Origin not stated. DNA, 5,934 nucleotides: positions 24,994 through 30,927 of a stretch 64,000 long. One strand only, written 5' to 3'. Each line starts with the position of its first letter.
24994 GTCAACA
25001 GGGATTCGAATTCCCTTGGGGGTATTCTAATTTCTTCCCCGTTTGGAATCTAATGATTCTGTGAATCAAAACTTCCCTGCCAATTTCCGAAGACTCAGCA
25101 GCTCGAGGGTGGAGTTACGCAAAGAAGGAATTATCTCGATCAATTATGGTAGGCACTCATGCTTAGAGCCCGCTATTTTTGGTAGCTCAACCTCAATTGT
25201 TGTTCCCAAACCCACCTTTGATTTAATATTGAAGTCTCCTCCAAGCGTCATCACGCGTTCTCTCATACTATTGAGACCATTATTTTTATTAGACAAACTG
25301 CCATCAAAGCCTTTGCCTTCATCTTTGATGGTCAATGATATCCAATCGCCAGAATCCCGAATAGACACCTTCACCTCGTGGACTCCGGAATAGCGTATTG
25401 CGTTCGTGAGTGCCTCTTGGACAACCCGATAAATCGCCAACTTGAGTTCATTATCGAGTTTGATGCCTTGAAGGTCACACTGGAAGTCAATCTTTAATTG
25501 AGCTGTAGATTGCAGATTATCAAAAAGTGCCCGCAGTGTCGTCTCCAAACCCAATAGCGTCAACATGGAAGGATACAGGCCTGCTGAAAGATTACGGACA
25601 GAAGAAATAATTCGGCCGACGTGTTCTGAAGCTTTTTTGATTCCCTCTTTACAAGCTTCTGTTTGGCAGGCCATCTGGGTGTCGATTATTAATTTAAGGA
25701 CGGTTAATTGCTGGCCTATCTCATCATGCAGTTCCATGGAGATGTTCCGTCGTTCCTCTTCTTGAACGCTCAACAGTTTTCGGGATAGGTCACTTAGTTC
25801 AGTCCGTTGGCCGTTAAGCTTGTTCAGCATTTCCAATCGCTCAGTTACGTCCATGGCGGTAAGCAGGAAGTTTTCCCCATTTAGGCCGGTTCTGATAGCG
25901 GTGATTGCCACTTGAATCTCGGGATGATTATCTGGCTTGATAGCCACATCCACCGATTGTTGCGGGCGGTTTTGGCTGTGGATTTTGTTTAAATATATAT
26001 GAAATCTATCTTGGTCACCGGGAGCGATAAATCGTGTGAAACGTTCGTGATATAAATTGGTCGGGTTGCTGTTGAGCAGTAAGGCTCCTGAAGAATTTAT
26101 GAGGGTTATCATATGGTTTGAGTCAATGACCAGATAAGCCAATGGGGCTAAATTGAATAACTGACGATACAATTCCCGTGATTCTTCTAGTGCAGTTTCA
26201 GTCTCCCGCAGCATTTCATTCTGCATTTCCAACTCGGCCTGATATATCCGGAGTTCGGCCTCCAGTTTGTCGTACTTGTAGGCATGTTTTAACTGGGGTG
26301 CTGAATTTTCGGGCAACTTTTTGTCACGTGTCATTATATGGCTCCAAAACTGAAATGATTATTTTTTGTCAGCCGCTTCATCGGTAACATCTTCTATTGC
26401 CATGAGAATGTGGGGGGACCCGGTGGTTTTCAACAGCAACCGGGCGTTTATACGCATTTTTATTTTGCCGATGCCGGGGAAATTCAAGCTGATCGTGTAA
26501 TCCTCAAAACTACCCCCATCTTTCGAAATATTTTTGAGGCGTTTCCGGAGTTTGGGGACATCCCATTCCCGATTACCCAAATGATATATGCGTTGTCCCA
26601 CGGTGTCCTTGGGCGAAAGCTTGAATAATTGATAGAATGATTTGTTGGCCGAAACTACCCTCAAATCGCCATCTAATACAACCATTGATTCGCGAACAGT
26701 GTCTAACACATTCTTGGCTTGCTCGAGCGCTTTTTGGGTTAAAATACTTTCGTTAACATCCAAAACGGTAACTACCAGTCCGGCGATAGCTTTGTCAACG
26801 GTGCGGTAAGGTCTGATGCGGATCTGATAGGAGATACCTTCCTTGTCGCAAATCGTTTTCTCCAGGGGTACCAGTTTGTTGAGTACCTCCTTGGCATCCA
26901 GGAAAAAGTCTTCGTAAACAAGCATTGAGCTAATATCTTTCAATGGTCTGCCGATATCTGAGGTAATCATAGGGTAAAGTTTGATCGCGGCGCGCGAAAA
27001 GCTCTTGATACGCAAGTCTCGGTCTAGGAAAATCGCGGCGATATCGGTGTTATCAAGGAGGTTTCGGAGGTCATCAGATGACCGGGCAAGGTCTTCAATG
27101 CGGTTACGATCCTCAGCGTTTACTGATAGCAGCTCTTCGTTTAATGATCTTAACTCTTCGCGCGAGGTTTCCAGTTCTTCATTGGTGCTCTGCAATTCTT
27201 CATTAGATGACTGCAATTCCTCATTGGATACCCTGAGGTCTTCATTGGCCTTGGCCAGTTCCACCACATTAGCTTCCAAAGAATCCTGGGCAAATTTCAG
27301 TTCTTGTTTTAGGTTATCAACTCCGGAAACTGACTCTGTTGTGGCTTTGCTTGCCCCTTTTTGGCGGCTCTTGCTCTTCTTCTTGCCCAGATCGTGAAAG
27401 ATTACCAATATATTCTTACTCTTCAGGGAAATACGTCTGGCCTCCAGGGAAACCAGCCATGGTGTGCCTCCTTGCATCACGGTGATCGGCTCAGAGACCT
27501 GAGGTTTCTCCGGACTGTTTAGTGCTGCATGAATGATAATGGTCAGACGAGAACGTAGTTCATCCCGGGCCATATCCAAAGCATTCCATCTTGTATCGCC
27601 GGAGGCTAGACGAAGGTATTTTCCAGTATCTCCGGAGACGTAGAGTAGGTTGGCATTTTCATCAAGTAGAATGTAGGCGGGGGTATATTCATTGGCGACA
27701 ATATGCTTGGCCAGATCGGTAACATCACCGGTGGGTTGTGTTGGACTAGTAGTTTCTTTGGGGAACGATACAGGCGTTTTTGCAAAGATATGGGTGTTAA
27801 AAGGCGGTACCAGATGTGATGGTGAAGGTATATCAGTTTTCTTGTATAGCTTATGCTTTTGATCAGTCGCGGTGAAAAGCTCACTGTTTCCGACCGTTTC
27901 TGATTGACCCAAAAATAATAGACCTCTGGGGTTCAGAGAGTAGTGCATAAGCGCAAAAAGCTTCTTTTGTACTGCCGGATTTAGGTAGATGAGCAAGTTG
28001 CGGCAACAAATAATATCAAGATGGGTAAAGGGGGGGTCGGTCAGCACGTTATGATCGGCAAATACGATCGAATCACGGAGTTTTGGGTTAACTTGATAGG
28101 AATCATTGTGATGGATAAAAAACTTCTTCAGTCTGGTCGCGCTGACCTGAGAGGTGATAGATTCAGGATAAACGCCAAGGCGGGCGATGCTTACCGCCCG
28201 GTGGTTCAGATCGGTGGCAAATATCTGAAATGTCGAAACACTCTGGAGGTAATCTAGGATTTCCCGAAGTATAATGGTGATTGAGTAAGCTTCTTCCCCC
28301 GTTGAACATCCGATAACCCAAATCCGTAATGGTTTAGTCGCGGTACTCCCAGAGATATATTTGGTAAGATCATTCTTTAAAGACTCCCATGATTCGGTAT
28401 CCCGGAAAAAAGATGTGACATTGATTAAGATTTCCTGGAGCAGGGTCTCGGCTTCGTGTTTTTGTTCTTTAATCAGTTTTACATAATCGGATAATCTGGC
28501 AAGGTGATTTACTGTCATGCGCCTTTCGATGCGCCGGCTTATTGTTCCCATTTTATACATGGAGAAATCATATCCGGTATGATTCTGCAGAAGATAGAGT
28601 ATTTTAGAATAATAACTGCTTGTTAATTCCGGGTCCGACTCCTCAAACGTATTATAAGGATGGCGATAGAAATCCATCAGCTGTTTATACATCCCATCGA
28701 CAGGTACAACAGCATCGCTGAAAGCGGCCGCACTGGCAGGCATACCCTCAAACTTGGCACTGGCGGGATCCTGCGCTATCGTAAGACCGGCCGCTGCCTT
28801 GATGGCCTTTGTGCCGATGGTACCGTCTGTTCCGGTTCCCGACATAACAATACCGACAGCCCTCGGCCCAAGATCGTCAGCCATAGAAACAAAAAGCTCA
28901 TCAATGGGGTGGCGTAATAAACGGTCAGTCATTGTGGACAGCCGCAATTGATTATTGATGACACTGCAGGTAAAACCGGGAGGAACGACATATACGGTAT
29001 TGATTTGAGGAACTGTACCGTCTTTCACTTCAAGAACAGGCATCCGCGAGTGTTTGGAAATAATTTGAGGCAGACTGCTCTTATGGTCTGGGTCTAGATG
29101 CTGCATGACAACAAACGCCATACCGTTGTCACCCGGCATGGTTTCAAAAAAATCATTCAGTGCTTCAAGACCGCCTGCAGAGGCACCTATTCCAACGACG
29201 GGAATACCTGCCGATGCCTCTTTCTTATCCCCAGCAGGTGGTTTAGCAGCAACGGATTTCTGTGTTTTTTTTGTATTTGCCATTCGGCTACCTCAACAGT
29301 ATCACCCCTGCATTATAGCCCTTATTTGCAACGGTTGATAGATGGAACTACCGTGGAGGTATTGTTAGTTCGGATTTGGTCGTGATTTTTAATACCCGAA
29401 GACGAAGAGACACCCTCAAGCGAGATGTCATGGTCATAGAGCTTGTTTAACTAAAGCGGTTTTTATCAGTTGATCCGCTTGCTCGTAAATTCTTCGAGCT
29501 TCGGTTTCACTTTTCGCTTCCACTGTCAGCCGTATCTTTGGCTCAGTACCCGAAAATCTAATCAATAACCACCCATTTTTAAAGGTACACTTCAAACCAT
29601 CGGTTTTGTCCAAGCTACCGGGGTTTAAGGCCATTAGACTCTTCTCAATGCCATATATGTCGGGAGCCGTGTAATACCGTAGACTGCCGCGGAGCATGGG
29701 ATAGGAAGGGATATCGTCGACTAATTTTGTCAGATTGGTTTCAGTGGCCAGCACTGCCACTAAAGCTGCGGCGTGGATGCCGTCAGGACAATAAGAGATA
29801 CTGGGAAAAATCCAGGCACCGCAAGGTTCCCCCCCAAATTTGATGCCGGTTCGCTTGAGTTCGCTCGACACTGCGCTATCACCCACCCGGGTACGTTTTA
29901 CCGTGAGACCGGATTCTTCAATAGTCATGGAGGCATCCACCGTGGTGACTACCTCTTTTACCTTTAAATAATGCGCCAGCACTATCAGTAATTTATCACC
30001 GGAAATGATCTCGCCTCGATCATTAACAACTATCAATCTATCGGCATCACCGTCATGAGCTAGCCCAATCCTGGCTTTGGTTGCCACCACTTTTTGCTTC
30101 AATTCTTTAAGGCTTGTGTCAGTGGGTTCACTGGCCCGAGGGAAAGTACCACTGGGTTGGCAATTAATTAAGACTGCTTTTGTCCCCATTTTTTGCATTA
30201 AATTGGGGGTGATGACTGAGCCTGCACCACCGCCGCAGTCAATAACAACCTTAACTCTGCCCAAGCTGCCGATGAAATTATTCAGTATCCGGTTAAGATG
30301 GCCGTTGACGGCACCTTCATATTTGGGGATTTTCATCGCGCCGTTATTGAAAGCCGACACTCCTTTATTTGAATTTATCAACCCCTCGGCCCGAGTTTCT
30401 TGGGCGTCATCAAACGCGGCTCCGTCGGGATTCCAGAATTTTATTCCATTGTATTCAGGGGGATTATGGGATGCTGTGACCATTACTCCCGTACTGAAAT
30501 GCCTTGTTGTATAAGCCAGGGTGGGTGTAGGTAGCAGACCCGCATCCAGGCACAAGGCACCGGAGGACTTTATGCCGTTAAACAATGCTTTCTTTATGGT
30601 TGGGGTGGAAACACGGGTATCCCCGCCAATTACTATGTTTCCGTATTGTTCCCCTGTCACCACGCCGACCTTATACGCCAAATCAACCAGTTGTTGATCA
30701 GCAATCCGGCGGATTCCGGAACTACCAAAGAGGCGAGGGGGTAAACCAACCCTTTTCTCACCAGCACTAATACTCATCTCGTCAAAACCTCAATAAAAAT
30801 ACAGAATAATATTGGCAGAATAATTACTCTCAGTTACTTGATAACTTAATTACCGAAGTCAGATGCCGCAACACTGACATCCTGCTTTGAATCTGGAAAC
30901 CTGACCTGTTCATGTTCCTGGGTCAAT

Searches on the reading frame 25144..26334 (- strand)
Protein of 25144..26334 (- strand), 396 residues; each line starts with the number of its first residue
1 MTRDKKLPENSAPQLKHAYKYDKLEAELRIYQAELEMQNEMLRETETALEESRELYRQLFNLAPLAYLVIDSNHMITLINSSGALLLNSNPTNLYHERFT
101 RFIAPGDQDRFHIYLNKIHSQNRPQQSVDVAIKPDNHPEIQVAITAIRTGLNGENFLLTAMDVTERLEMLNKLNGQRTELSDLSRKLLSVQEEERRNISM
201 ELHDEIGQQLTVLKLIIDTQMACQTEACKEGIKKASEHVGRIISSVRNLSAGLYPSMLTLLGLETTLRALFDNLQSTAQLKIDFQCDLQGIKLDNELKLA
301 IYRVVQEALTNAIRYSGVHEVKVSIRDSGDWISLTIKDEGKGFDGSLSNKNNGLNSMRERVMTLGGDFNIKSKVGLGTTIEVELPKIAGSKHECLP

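Call 7: search_protein_families(library=pfam, proteins=[window:25144-26334:-], max_evalue=0.001)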
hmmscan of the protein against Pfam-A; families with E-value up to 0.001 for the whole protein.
window:25144-26334:- (396 aa): 7 families
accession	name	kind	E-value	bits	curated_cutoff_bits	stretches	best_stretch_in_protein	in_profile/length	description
PF02518.31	HATPase_c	-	3e-13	50.6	26.4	1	299-386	4-109/111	Histidine kinase-, DNA gyrase B-, and HSP90-like ATPase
PF07730.19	HisKA_3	-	1.5e-09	38.7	24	1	194-256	1-66/68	Histidine kinase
PF00989.32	PAS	-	2.2e-07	31.3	22.6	1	55-163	2-113/113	PAS fold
PF13581.12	HATPase_c_2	-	4.5e-06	27.1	27.4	1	291-352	22-87/127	Histidine kinase-like ATPase domain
PF13188.13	PAS_8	-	0.00021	21.5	21.8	0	54-105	1-53/65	PAS domain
PF13426.13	PAS_9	-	0.00031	21.4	27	1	65-165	2-103/103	PAS domain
PF08448.16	PAS_4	-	0.00037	21.1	23.1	1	61-166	2-108/110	PAS fold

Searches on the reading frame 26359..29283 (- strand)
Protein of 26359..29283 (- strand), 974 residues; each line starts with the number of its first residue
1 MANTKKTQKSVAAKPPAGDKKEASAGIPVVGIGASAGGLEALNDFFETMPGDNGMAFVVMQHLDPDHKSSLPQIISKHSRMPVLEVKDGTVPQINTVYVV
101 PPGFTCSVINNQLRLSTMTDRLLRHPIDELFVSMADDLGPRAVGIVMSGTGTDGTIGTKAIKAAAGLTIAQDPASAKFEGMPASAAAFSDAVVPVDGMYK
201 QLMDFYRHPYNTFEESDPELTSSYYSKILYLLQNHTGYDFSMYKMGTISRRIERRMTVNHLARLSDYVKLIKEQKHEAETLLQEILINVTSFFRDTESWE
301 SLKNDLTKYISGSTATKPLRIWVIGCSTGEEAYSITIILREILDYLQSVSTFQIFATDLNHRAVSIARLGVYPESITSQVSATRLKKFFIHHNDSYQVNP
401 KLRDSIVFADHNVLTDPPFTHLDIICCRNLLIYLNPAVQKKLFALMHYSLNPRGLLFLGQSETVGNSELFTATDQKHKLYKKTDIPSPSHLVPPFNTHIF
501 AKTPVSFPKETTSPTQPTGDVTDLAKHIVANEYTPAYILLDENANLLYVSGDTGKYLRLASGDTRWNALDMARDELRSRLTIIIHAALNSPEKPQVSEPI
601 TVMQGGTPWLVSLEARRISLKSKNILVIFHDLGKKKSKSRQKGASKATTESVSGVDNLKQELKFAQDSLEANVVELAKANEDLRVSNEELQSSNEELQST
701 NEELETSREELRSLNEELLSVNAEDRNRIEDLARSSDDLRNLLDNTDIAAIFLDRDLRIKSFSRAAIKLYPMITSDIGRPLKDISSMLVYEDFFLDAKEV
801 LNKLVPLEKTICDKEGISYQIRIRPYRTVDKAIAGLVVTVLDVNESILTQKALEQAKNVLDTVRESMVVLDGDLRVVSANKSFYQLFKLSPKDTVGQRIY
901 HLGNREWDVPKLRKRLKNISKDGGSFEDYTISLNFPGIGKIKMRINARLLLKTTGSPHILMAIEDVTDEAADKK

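Call 7: search_protein_families(library=pfam, proteins=[window:26359-29283:-], max_evalue=0.001)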
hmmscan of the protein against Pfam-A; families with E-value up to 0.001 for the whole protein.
window:26359-29283:- (974 aa): 9 families
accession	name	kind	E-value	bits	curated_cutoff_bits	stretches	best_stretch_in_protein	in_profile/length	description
PF01739.24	CheR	-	9.2e-53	179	27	1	288-476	1-192/195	CheR methyltransferase, SAM binding domain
PF01339.22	CheB_methylest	-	6.6e-51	172.9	24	1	30-202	1-174/174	CheB methylesterase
PF13596.12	PAS_10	-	5.3e-26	91.8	22.1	1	739-843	1-105/106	PAS domain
PF03705.20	CheR_N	-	1.2e-12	47.8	27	1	225-273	3-51/53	CheR methyltransferase, all-alpha domain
PF00989.32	PAS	-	4.6e-12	46.4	22.6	1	857-966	4-113/113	PAS fold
PF13426.13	PAS_9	-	8.3e-09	36.1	27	1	865-967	2-102/103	PAS domain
PF08448.16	PAS_4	-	4.8e-07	30.4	23.1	0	861-911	2-51/110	PAS fold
PF13188.13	PAS_8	-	5e-07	29.8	21.8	0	857-897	4-41/65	PAS domain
PF14662.11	KASH_CCD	-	0.00053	20.5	43.3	0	655-747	45-143/191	Coiled-coil region of CCDC155 or KASH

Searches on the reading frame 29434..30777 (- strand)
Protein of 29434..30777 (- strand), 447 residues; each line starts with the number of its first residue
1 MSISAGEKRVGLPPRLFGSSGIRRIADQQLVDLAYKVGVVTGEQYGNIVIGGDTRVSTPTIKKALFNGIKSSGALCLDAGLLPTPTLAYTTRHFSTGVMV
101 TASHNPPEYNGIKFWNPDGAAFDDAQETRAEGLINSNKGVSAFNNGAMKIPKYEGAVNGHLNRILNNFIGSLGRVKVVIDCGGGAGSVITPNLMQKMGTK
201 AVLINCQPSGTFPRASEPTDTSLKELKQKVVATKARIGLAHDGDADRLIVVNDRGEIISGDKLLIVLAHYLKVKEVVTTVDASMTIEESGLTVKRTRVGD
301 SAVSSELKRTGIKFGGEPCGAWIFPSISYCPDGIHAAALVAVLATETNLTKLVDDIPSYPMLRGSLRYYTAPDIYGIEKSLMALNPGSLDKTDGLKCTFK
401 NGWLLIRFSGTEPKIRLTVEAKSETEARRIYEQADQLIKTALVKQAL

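Call 7: search_protein_families(library=pfam, proteins=[window:29434-30777:-], max_evalue=0.001)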
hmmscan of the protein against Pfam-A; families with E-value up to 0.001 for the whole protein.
window:29434-30777:- (447 aa): 4 families
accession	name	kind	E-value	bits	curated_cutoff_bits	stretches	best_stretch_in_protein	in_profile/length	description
PF02878.22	PGM_PMM_I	-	8.5e-31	106.9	22.5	1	15-137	2-134/138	Phosphoglucomutase/phosphomannomutase, alpha/beta/alpha domain I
PF02879.22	PGM_PMM_II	-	3.4e-22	79.4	29.3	1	161-255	4-103/103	Phosphoglucomutase/phosphomannomutase, alpha/beta/alpha domain II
PF02880.22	PGM_PMM_III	-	8.2e-16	58.6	20.7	1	260-355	2-110/115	Phosphoglucomutase/phosphomannomutase, alpha/beta/alpha domain III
PF00408.26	PGM_PMM_IV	-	7.1e-11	42.4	23.1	1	390-434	20-65/68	Phosphoglucomutase/phosphomannomutase, C-terminal domain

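Call 41: search_protein_families(library=ncbifam, proteins=[window:29434-30777:-], max_evalue=0.00001)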
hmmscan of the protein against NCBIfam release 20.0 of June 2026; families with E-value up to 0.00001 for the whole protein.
window:29434-30777:- (447 aa): 7 families
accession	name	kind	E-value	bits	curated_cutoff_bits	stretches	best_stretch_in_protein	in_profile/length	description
TIGR03990.1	Arch_GlmM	equivalog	8.2e-126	420.4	439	1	15-437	2-443/444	phosphoglucosamine mutase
TIGR01455.1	glmM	equivalog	5.9e-74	249.3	447.55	1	17-438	1-440/442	phosphoglucosamine mutase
NF007088.0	PRK09542.1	equivalog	7.6e-50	170.2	618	1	38-439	39-454/456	phosphomannomutase/phosphoglucomutase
NF046027.1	PhglucPhmanMutPgmG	equivalog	5e-48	163.9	600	1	45-441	44-453/460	phosphoglucomutase/phosphomannomutase PgmG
NF011943.0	PRK15414.1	subfamily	6.4e-32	111.2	801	1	26-426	17-441/456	phosphomannomutase CpsG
TIGR01132.1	pgm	equivalog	2.7e-09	36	778.05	0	79-143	115-192/546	phosphoglucomutase (alpha-D-glucose-1,6-bisphosphate-dependent)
NF005737.0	PRK07564.1-1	equivalog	2.8e-07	29.6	378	0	200-274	233-309/543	alpha-D-glucose phosphate-specific phosphoglucomutase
